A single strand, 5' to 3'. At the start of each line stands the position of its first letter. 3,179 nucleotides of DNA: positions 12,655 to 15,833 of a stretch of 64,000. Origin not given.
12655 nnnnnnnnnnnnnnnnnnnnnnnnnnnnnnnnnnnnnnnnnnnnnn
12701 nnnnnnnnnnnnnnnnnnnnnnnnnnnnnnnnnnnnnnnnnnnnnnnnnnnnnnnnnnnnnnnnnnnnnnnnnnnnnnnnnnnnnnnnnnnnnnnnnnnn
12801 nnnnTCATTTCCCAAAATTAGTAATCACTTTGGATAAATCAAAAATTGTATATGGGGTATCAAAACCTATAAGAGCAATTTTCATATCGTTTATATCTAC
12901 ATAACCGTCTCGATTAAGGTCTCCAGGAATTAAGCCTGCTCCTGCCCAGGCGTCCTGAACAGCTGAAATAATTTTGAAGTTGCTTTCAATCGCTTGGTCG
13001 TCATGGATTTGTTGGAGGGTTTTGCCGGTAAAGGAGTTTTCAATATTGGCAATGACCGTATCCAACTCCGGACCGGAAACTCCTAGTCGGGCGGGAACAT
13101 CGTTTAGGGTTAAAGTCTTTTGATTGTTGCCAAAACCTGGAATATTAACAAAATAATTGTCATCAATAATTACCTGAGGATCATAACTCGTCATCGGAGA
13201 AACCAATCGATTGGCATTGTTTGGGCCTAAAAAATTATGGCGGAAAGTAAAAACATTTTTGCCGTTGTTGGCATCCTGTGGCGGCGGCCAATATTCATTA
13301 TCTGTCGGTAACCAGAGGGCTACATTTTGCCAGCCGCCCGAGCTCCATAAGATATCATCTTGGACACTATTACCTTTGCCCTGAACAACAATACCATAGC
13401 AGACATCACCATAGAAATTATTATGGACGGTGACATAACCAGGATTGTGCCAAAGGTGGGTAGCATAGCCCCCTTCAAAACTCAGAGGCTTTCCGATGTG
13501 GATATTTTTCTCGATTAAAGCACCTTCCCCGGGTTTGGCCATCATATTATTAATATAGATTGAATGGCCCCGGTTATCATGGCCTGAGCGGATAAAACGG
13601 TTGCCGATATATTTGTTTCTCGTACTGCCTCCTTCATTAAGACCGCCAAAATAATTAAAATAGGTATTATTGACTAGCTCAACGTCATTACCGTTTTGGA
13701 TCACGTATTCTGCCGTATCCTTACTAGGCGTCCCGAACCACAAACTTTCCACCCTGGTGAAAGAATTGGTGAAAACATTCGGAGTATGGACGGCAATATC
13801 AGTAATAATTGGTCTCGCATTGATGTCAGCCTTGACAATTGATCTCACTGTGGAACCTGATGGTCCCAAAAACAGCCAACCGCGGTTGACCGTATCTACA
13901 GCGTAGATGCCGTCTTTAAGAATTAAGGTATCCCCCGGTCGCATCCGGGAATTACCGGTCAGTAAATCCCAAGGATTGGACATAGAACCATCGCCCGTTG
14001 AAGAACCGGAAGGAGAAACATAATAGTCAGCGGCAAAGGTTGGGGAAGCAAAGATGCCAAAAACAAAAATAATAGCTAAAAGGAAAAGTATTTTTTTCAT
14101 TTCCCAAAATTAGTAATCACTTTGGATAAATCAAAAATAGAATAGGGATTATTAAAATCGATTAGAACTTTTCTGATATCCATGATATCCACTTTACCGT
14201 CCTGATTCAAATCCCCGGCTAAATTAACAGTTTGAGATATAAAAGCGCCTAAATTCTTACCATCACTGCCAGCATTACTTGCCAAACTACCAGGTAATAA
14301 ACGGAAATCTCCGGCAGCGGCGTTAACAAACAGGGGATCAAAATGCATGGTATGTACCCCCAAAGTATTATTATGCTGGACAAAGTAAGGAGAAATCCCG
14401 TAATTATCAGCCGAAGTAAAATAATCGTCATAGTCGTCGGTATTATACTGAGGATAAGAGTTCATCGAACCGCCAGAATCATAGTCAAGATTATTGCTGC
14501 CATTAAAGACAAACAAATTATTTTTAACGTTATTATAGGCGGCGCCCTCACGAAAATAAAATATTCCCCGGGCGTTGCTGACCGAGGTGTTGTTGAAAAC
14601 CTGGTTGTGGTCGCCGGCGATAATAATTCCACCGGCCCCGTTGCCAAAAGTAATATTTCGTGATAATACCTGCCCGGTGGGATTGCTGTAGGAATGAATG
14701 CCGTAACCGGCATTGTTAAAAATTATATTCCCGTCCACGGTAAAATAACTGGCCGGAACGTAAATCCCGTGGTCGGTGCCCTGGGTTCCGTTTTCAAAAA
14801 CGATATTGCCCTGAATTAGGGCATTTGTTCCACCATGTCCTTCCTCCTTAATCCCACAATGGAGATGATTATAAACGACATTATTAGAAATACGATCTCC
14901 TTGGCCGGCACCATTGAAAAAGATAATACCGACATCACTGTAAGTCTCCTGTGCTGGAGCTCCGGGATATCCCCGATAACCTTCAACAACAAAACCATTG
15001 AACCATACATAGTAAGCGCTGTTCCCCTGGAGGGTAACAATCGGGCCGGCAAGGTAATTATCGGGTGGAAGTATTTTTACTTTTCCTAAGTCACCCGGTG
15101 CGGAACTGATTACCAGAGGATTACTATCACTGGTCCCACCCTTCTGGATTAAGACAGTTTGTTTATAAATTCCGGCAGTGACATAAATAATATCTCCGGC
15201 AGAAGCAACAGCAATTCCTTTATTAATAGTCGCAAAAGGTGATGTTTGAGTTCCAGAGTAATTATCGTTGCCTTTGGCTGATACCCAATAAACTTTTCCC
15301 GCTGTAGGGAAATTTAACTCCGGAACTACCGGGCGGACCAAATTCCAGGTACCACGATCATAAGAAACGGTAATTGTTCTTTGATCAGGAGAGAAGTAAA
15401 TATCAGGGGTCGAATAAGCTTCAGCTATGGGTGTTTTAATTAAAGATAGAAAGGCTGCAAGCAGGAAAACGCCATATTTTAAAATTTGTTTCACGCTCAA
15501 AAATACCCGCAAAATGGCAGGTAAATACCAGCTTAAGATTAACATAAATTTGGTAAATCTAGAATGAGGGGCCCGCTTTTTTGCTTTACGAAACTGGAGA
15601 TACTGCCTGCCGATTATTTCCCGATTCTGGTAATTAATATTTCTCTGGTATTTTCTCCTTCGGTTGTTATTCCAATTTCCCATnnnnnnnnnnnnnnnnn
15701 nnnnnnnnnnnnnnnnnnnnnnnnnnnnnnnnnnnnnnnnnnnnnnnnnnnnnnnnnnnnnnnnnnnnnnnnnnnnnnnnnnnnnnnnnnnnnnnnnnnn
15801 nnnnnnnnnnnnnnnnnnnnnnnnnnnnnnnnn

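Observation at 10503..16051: Three tandem paralogous secreted beta-helix proteins with a shared dockerin-like C-terminal module wedged between tsaB and tsaE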

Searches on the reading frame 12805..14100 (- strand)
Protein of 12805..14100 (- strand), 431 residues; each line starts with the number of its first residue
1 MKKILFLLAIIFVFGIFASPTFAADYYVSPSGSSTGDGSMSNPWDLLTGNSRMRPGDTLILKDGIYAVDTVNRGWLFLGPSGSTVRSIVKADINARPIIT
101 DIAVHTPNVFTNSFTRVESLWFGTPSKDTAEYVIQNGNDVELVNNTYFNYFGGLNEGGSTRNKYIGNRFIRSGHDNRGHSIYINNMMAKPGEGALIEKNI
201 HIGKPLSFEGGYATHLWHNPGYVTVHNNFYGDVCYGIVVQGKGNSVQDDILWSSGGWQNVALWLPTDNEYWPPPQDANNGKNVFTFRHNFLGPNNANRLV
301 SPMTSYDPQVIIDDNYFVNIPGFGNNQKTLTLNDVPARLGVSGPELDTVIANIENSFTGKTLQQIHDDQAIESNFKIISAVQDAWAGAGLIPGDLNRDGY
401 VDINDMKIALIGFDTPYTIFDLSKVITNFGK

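Call 3: search_protein_families(library=pfam, proteins=[window:12805-14100:-], max_evalue=0.1)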
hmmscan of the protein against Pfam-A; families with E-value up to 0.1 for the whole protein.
window:12805-14100:- (431 aa): 0 families

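Call 4: search_protein_families(library=ncbifam, proteins=[window:12805-14100:-], max_evalue=0.1)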
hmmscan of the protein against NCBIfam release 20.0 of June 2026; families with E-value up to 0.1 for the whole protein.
window:12805-14100:- (431 aa): 2 families
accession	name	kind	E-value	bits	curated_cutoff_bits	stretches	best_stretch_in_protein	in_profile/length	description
NF041899.1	pec_ly_PelN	equivalog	2.4e-07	29.9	740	1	7-69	10-72/437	pectate lyase PelN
NF041903.1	exo-PATE_PelX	equivalog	0.00054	18.4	1490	1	23-69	389-435/734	pectate disaccharide-lyase PelX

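Call 13: find_encoding_contigs(protein=window:12805-14100:-, flank=10000, max_places=4)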
Protein window:12805-14100:- (431 aa): 5 contigs read that carry it; 1 place shown.
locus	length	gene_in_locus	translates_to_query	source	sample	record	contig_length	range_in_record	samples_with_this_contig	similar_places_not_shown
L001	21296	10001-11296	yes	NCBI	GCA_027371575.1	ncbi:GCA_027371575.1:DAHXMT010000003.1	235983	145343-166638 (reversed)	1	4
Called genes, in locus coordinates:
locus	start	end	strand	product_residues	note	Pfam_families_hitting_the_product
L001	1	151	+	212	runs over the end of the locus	PF01569:PAP2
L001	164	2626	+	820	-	PF00690:Cation_ATPase_N, PF00122:E1-E2_ATPase, PF00702:Hydrolase, PF00689:Cation_ATPase_C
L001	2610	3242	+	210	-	PF13098:Thioredoxin_2 (weak), PF13462:Thioredoxin_4, PF01323:DSBA, PF13743:Thioredoxin_5 (weak)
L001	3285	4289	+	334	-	PF03462:PCRF, PF00472:RF-1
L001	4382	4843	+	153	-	-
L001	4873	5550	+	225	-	PF00005:ABC_tran, PF13304:AAA_21 (faint)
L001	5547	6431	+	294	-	PF18075:FtsX_ECD, PF02687:FtsX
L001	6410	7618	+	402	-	PF13529:Peptidase_C39_2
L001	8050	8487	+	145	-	PF02367:TsaE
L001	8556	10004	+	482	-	PF07602:DUF1565 (weak), PF22842:Pel9A-like_beta_helix, PF05048:NosD, PF13229:Beta_helix (weak)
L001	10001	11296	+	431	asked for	PF22842:Pel9A-like_beta_helix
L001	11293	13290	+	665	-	PF07953:Toxin_R_bind_N (weak), PF13385:Laminin_G_3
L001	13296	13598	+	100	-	PF00814:TsaD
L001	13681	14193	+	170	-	-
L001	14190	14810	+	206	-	-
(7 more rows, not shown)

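Call 21: find_homologous_proteins(query=window:12805-14100:-, max_evalue=0.00001)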
Query window:12805-14100:- (431 aa): 6 proteins with E <= 0.00001 among 5359 candidates.
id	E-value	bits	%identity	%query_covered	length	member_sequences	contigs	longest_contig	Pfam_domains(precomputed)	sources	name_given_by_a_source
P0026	1.4e-295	998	100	100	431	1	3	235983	PF22842.4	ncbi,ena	-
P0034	3.6e-106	374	48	90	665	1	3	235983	PF07953.21,PF13385.14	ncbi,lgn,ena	-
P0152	1.8e-67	246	41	84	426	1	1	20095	PF13229.13,PF22842.4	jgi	jgi:hypothetical protein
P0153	6.6e-65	238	54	52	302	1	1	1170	PF14592.13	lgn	-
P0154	1.7e-13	68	35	31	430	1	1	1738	PF22842.4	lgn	-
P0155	9.4e-8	50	29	53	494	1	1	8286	PF07602.18,PF22842.4,PF00041.28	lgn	-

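Call 57: find_encoding_contigs(protein=P0152, flank=8000, max_places=1)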
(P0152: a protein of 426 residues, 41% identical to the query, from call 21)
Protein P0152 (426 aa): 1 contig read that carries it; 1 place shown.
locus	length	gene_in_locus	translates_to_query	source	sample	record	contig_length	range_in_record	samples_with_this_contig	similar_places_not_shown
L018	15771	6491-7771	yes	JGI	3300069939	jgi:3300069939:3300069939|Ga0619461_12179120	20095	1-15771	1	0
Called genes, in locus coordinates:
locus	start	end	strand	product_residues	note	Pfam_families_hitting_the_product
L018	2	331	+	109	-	?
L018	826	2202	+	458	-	-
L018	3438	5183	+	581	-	PF02706:Wzz (weak), PF01656:CbiA (weak)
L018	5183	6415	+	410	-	PF01041:DegT_DnrJ_EryC1, PF00155:Aminotran_1_2 (weak), PF01212:Beta_elim_lyase (weak)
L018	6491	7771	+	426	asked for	PF22842:Pel9A-like_beta_helix, PF13229:Beta_helix (faint)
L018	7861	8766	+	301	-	PF01061:ABC2_membrane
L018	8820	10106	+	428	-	PF00005:ABC_tran, PF13304:AAA_21 (faint)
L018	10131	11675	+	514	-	PF02585:PIG-L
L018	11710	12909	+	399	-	PF13439:Glyco_transf_4, PF13579:Glyco_trans_4_4, PF20706:GT4-conflict, PF00534:Glycos_transf_1, PF13692:Glyco_trans_1_4, PF13524:Glyco_trans_1_2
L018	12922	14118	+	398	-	PF08323:Glyco_transf_5 (weak), PF13439:Glyco_transf_4, PF13477:Glyco_trans_4_2 (weak), PF13579:Glyco_trans_4_4, PF20706:GT4-conflict, PF00534:Glycos_transf_1, PF13692:Glyco_trans_1_4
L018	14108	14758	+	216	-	PF00132:Hexapep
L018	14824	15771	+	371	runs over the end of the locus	PF00534:Glycos_transf_1 (faint), PF13692:Glyco_trans_1_4 (weak), PF13524:Glyco_trans_1_2 (weak)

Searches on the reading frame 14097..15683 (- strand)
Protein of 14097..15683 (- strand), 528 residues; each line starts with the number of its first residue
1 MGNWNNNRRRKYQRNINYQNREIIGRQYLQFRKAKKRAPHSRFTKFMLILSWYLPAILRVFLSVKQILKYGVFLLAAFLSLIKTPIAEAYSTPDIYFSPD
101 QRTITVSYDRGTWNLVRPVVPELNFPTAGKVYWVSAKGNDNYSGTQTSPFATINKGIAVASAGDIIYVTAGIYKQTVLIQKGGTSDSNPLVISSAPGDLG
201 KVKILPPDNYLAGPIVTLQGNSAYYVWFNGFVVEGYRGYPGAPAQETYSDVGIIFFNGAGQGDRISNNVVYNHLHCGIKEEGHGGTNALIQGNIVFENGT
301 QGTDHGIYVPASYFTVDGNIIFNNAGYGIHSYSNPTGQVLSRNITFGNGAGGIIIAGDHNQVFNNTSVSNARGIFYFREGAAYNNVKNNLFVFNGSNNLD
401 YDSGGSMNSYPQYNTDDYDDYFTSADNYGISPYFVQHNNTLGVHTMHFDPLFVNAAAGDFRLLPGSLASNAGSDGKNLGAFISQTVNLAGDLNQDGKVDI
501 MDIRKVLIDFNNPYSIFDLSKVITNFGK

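Call 3: search_protein_families(library=pfam, proteins=[window:14097-15683:-], max_evalue=0.1)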
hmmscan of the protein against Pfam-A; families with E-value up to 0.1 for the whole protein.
window:14097-15683:- (528 aa): 6 families
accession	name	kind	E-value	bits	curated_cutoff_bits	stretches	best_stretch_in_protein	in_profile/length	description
PF05048.19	NosD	-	2.9e-10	40.4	23.6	1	236-415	24-191/212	Periplasmic copper-binding protein (NosD)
PF13229.12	Beta_helix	-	2.6e-09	37.3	25.9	2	259-406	6-149/158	Right handed beta helix region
PF07602.17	DUF1565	-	3.2e-07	30.4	20.3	1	137-330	2-203/257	Protein of unknown function (DUF1565)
PF17161.10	DUF5123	-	0.00018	23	35.1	1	363-471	8-107/113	Domain of unknown function (DUF5123)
PF00404.24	Dockerin_1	-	0.078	13.6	22.9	0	489-503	1-15/57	Dockerin type I domain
PF14679.12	FANCI_HD1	-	0.09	13.1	25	0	25-69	3-47/86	FANCI helical domain 1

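Call 4: search_protein_families(library=ncbifam, proteins=[window:14097-15683:-], max_evalue=0.1)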
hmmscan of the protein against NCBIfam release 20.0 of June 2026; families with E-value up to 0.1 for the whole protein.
window:14097-15683:- (528 aa): 3 families
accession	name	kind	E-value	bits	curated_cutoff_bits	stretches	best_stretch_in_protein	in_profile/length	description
NF047854.1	LIC10774_subfam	equivalog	3.6e-08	32.7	380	1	131-176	61-106/358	LIC10774/LIC10365 family surface protein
NF041899.1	pec_ly_PelN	equivalog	1.1e-05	24.5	740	1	126-181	22-77/437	pectate lyase PelN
TIGR04247.1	NosD_copper_fam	subfamily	8.3e-05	21.3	300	1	154-374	2-222/377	nitrous oxide reductase family maturation protein NosD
